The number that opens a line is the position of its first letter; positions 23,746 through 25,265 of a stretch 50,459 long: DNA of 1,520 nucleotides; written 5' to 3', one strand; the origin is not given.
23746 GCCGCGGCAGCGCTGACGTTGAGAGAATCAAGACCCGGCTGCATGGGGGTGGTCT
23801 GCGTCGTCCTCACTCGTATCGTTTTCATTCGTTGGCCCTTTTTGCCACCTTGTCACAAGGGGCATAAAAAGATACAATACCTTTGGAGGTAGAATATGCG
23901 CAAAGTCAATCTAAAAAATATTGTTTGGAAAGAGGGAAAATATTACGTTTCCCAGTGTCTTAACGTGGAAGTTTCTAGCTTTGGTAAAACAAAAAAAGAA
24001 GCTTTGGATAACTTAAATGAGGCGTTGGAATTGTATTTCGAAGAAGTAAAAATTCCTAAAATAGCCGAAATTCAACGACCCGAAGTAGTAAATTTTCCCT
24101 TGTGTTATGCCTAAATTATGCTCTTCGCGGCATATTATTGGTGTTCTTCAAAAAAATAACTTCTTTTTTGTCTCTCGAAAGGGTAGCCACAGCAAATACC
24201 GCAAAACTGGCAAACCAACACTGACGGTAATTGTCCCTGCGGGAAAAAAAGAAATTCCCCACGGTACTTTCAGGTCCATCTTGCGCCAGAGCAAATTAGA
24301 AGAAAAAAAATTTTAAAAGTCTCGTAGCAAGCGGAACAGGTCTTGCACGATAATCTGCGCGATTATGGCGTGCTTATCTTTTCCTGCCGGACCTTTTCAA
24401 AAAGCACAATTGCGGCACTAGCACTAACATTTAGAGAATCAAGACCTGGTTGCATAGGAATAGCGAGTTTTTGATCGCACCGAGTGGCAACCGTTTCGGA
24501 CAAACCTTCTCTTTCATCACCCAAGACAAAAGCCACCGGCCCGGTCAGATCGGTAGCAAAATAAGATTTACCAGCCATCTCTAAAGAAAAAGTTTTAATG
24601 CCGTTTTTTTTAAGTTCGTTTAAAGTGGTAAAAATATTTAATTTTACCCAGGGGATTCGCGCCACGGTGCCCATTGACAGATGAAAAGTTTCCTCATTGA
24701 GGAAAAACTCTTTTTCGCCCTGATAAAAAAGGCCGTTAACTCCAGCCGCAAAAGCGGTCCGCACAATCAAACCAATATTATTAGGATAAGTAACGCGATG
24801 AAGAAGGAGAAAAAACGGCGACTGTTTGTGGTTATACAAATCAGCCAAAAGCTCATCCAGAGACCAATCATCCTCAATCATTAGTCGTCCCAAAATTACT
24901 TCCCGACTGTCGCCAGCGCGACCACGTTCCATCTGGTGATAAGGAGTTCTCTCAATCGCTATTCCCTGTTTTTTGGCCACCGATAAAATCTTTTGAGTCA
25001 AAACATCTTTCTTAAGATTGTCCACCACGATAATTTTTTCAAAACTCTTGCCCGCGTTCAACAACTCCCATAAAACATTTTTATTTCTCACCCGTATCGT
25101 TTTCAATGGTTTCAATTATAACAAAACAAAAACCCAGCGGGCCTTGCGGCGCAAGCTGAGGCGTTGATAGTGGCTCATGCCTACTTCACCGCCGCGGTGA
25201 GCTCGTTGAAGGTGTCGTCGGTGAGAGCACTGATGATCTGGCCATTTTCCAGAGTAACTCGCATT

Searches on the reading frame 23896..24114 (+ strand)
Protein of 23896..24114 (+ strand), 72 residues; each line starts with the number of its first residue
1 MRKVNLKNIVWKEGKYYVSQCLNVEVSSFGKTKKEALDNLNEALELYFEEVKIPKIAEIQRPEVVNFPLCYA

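Call 74: search_protein_families(library=pfam, proteins=[window:23896-24114:+], max_evalue=0.01)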
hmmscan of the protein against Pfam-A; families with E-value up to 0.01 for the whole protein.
window:23896-24114:+ (72 aa): 1 family
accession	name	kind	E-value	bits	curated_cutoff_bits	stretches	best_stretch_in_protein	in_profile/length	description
PF24113.1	DUF7387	-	2.9e-05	24.8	27.9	1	9-51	16-58/85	Family of unknown function (DUF7387)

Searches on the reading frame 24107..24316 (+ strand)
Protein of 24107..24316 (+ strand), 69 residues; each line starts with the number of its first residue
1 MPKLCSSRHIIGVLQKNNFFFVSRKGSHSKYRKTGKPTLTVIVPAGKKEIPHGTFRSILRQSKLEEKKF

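Call 74: search_protein_families(library=pfam, proteins=[window:24107-24316:+], max_evalue=0.01)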
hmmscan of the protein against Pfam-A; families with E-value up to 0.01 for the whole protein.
window:24107-24316:+ (69 aa): 1 family
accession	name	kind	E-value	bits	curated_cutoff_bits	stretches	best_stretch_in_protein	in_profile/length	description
PF07927.17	HicA_toxin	-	2.4e-14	53.6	27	1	8-64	2-58/58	HicA toxin of bacterial toxin-antitoxin,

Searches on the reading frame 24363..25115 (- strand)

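Call 74: search_protein_families(library=pfam, proteins=[window:24363-25115:-], max_evalue=0.01)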
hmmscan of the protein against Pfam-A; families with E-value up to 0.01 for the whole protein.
window:24363-25115:- (250 aa): 2 families
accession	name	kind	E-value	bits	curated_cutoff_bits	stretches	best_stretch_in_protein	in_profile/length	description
PF00588.24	SpoU_methylase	-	4e-34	118.2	29.7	1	101-239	2-142/142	SpoU rRNA Methylase family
PF08032.17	SpoU_sub_bind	-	0.0023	18.6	22.8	1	15-63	8-55/76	RNA 2'-O ribose methyltransferase substrate binding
